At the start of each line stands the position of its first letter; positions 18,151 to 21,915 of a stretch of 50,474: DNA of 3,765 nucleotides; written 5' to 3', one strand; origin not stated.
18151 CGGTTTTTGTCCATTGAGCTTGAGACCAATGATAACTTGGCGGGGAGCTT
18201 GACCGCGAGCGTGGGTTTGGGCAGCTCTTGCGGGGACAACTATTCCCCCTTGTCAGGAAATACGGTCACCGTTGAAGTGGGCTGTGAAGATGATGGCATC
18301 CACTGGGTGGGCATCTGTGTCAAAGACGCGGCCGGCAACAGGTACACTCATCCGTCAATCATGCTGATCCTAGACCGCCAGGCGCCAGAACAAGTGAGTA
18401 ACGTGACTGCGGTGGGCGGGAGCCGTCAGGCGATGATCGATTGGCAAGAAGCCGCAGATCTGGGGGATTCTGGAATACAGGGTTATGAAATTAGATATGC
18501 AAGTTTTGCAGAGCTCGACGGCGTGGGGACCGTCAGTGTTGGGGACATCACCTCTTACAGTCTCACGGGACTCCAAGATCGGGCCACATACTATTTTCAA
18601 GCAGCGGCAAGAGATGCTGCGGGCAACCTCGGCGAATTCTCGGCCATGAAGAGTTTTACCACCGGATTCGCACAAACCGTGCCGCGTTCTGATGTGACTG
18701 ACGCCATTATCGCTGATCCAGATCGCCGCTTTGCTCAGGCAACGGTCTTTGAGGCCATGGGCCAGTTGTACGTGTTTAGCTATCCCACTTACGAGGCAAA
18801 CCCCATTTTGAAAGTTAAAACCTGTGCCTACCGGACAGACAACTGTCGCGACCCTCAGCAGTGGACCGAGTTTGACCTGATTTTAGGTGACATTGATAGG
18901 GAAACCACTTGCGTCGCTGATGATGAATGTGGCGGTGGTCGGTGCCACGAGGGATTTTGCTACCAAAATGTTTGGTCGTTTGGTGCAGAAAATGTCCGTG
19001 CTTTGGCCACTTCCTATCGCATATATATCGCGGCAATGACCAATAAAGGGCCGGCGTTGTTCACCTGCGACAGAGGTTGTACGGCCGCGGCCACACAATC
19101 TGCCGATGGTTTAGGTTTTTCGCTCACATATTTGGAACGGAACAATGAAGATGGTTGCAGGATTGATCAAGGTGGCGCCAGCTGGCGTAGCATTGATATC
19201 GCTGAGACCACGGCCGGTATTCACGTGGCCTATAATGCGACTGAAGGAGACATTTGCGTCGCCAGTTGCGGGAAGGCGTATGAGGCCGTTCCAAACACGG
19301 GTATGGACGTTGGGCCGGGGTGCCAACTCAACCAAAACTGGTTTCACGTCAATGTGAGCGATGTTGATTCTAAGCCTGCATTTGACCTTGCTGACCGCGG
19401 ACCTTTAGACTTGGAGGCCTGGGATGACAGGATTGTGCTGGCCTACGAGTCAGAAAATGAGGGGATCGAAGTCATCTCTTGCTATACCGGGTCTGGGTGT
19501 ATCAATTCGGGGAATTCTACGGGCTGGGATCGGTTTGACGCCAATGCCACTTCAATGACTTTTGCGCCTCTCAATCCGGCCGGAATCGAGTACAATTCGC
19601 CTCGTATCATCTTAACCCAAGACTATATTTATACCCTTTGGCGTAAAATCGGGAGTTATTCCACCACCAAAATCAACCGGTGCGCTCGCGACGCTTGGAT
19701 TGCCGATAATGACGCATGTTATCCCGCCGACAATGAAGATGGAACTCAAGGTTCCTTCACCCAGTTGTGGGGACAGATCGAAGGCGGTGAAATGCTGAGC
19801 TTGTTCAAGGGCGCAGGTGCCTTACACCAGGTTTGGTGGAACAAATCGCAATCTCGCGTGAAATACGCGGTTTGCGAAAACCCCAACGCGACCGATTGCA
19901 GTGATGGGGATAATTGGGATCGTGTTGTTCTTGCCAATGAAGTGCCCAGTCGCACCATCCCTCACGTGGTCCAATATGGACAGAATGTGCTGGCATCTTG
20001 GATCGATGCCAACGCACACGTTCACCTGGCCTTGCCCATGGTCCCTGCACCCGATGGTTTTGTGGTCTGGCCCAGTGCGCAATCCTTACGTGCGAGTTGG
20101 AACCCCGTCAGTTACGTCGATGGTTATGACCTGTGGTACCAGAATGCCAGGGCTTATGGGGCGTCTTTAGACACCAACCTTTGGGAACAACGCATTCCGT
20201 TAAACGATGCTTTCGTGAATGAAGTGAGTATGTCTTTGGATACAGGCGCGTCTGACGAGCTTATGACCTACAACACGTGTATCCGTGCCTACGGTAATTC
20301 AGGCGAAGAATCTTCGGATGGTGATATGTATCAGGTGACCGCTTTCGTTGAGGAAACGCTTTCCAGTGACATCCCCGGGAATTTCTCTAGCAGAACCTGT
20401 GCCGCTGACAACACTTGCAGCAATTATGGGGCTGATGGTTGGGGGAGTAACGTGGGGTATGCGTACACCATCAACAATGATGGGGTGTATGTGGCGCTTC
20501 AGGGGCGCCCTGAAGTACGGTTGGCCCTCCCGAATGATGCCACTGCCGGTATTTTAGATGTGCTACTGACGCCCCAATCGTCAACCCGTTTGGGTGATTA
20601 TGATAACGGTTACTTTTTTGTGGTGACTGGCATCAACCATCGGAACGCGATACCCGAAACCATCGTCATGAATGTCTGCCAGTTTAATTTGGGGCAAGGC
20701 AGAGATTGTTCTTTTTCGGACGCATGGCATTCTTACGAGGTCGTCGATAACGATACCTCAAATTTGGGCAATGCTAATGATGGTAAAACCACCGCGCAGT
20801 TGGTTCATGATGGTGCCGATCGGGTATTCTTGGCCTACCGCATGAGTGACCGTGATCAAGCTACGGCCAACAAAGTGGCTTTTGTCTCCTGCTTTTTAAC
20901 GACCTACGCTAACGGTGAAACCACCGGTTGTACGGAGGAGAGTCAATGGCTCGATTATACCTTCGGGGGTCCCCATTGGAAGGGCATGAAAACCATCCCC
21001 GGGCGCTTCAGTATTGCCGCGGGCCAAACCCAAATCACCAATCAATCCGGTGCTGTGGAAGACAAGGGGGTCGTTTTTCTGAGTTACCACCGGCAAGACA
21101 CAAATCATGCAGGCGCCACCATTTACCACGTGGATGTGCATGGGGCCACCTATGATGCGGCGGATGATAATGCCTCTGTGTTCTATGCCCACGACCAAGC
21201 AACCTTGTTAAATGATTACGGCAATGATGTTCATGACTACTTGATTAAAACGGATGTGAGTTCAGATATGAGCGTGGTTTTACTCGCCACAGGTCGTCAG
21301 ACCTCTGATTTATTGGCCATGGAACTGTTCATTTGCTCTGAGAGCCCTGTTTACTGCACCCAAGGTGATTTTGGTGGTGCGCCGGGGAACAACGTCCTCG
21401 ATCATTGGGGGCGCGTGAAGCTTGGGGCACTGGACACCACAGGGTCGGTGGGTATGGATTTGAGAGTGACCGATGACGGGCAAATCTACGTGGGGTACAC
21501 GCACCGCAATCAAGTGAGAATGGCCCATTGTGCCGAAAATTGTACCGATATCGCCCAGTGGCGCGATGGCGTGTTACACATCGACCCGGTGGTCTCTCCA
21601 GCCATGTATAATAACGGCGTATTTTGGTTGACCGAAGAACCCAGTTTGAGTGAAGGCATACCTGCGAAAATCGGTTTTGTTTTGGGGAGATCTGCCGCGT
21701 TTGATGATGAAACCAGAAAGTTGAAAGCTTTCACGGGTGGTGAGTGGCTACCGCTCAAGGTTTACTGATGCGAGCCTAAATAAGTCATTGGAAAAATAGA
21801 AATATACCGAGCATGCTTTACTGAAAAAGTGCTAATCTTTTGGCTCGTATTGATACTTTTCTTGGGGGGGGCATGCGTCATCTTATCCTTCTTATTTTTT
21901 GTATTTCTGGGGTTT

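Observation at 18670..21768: Cys/Trp-rich ~1000-aa C-terminal region of giant 1 with blade-like repeats and a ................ knot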

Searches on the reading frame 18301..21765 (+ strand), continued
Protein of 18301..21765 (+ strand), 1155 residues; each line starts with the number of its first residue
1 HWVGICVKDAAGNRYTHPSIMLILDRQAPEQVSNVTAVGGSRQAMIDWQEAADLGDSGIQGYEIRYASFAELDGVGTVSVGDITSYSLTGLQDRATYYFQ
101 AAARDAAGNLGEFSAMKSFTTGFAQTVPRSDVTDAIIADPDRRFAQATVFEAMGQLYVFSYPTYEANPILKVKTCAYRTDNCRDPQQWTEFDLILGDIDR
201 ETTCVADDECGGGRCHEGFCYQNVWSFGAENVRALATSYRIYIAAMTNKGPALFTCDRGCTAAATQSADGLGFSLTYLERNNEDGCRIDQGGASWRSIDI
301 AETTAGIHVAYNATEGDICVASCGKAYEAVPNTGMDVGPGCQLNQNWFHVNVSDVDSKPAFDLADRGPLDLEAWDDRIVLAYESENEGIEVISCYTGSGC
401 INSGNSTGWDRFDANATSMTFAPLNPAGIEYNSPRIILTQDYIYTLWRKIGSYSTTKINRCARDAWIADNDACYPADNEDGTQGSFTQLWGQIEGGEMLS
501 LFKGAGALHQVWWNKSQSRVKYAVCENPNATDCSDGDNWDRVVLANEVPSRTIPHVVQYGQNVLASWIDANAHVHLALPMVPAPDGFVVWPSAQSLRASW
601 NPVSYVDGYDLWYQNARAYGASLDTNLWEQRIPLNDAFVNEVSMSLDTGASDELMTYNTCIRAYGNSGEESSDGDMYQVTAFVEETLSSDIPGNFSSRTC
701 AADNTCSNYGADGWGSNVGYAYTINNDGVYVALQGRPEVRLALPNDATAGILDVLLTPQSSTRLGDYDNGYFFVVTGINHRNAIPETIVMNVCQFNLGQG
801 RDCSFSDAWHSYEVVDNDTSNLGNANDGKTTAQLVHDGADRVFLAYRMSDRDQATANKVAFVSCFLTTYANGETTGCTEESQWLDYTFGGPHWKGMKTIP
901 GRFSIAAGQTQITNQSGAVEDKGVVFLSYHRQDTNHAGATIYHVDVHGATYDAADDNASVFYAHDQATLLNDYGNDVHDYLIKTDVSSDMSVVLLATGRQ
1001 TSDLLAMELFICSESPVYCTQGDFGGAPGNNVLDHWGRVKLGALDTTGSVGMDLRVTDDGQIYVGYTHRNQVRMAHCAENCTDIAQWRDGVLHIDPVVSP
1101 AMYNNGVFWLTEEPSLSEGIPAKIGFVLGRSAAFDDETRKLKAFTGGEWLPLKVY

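Call 55: fold_search(model_id=the predicted structure, library=pdb)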
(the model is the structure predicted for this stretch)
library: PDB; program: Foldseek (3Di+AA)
matches with E <= 10: 1105; with E <= 0.001: 144
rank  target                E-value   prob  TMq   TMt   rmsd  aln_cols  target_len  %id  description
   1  9pwq_A                4.2e-10  1.00  0.21  0.15  36.0      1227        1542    9  Cryo-EM structure of receptor tyrosine kinase ROS1 extracellular domain in complex with NELL2 (released 2026-02-25)
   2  9ejq                  6.7e-10  1.00  0.20  0.18  33.1      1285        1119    9  Crystal structure of DDB1 in complex with XS381952 (released 2025-02-26)
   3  4a09_A                3.0e-09  1.00  0.20  0.19  29.5      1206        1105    9  Structure of hsDDB1-drDDB2 bound to a 15 bp CPD-duplex (purine at D-1 position) at 3.1 A resolution (CPD 2) (released 2011-11-30)
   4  8qh5_B                3.0e-09  1.00  0.20  0.18  30.8      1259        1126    8  CryoEM structure of UVSSA(VHS)-CSA-DDB1-DDA1 (released 2024-08-14)
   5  9zz6_A                4.0e-09  1.00  0.19  0.20  25.9      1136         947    7  The ER membrane protein complex acts as a chaperone to promote voltage-gated calcium channel assembly (released 2026-02-18)
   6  4a11_A                7.8e-09  1.00  0.20  0.19  31.2      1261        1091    8  Structure of the hsDDB1-hsCSA complex (released 2011-12-07)
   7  3ei3_A                8.1e-09  1.00  0.19  0.18  32.4      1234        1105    9  Structure of the hsDDB1-drDDB2 complex (released 2009-01-20)
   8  7ado_A                1.3e-08  1.00  0.20  0.22  26.6      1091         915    8  Cryo-EM structure of human ER membrane protein complex in lipid nanodiscs (released 2020-12-02)
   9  8e3i_A                1.4e-08  1.00  0.22  0.19  30.3      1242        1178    9  CRYO-EM STRUCTURE OF the human MPSF IN COMPLEX WITH THE AUUAAA poly(A) signal (released 2023-01-18)
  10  9bbe                  1.8e-08  1.00  0.21  0.19  31.1      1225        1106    8  Co-crystal structure of human DDB1 bound to fragment UB028668 (released 2024-06-12)
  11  9bbg                  1.9e-08  1.00  0.19  0.18  33.1      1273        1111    9  Co-crystal structure of human DDB1 bound to fragment UB028671 (released 2024-06-12)
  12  6bm0_A                2.0e-08  1.00  0.21  0.19  34.4      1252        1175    8  Cryo-EM structure of human CPSF-160-WDR33 complex at 3.8 A resolution (released 2017-11-22)
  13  9y6s_9X               3.3e-08  1.00  0.20  0.21  23.3      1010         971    8  96-nm repeat of the Leishmania tarentolae doublet microtubule (released 2025-12-17)
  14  4ci1_A                5.8e-08  1.00  0.19  0.18  32.4      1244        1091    9  Structure of the DDB1-CRBN E3 ubiquitin ligase bound to thalidomide (released 2014-07-16)
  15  8f5o_B                1.7e-07  1.00  0.14  0.13  29.0       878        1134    9  Structure of Leishmania tarentolae IFT-A (state 1) (released 2022-12-21)
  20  4irt                  3.3e-06  1.00  0.23  0.53  10.0       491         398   11  Crystal structure of a putative neuraminidase (BACOVA_03493) from Bacteroides ovatus ATCC 8483 at 1.74 A resolution (released 2013-03-13)
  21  5mum                  3.4e-06  1.00  0.22  0.53   8.2       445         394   10  Glycoside Hydrolase BACINT_00347 (released 2017-04-26)
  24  5mvh                  4.6e-06  1.00  0.24  0.54   7.7       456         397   11  Glycoside Hydrolase BACCELL_00856 (released 2017-04-26)
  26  5muk                  6.7e-06  1.00  0.22  0.51   9.8       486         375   12  Glycoside Hydrolase BT3686 (released 2017-04-26)
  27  5mul                  7.7e-06  1.00  0.23  0.54   9.8       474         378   12  Glycoside Hydrolase BT3686 bound to Glucuronic Acid (released 2017-04-26)
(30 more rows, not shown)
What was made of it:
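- Closest known: ROS1/Sevenless-type ectodomains. Same: The top Foldseek hit is 9pwq_A at E 4e-10 (call 55).
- Closest known: BNR/sialidase six-bladed propellers. Same: Foldseek TMt 0.51-0.54 to 4irt and to 5muk/5mul/5mvh/5mum (call 55).
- Foldseek gives 144 hits at E <= 1e-3; the listed top 50 are almost all propeller proteins (call 55). Foldseek hits to the BACOVA_03493 putative neuraminidase, the BT3686-type glycoside hydrolases (5muk, 5mul, 5mvh, 5mum; TMt 0.51-0.54) and GH74 (call 55).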

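Call 73: find_related_loci(query=window:18670-21765:+, collection=metagenome_contigs, flank=3000)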
Query window:18670-21765:+ (1032 aa) in metagenome_contigs; peptide patterns used: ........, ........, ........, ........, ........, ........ (x = any residue, [..] = any of these).
24 stretches matched a pattern, but none encodes a relative of the query by tblastn (E <= 1e-3).
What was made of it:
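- Tried and rejected: The JGI metagenome scan found nothing (call 73).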

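Call 79: list_cluster_members(proteins=[P0005, P0007, P0009, P0010, P0012, P0014, P0015, P0001, P0002, P0008])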
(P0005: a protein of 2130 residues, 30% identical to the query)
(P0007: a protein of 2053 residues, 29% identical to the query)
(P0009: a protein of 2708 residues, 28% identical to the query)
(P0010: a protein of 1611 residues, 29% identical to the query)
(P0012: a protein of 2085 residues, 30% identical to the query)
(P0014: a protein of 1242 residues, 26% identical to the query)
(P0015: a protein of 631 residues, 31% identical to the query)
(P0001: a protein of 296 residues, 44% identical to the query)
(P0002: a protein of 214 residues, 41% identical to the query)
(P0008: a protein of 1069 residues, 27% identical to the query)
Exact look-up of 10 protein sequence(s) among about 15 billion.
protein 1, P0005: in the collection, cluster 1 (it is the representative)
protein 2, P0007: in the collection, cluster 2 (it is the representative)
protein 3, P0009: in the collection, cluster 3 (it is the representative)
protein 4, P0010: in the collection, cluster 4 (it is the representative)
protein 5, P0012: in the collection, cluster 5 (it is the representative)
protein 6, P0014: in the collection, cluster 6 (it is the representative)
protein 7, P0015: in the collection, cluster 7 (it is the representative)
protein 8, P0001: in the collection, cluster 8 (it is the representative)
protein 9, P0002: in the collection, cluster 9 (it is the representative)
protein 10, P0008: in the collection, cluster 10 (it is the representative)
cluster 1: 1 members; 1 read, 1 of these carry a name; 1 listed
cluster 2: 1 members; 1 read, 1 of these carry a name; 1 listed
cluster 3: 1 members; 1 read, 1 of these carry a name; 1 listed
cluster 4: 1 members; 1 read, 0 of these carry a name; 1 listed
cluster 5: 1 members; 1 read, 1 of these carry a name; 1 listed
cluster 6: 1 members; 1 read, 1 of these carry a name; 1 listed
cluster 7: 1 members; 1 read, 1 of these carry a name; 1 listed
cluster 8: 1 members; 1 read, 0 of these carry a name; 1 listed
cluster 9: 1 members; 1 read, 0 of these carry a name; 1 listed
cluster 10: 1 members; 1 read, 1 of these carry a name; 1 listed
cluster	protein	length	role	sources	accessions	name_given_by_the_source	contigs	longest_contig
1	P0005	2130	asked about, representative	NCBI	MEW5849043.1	MAG: Ig-like domain repeat protein [Myxococcota bacterium]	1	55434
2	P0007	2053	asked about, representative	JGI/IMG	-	hypothetical protein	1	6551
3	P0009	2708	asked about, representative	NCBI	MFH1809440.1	MAG: fibronectin type III domain-containing protein [Pseudomonadota bacterium]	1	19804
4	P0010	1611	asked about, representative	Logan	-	-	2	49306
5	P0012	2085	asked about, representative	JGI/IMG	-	hypothetical protein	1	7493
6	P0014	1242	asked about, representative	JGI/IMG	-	hypothetical protein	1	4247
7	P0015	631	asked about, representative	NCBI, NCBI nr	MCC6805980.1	MAG: hypothetical protein IT381_01040 [Deltaproteobacteria bacterium] | hypothetical protein [Deltaproteobacteria bacterium]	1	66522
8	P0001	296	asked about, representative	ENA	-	-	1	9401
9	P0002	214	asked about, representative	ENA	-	-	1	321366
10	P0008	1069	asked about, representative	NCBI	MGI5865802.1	MAG: fibronectin type III domain-containing protein, partial [Myxococcales bacterium]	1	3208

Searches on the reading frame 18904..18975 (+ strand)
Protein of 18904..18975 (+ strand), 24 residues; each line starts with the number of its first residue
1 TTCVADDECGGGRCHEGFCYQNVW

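Call 63: search_protein_families(library=pfam, proteins=[window:18904-18975:+], max_evalue=10)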
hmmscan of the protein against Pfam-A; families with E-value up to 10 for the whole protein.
seq(24 aa): 2 families
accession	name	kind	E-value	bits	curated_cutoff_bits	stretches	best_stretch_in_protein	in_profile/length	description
PF23416.1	DUF7107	-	0.073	13.9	24.6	1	2-21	28-48/48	Domain of unknown function (DUF7107)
PF08116.16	Toxin_29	-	0.13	12.7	25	1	3-18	10-25/31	PhTx neurotoxin family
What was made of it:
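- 18904..18963 (+): 4-Cys insertion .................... (C3300, C3306, C3311, C3316) between blades 1 and 2. Only sub-threshold Pfam hits: DUF7107 at E 0.07 (call 63).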

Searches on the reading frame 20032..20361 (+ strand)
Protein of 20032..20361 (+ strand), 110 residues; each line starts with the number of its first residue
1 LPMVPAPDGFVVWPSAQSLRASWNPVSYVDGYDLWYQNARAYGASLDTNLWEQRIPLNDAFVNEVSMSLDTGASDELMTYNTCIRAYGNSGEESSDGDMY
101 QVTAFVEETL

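Call 63: search_protein_families(library=pfam, proteins=[window:20032-20361:+], max_evalue=10)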
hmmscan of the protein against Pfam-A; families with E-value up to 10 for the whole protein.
seq(110 aa): 0 families
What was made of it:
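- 20053..20340 (+): FN3-like beta-sandwich (aa 3681-3776) between the propellers. It contains the single unpaired Cys3756. No Pfam hit (call 63).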
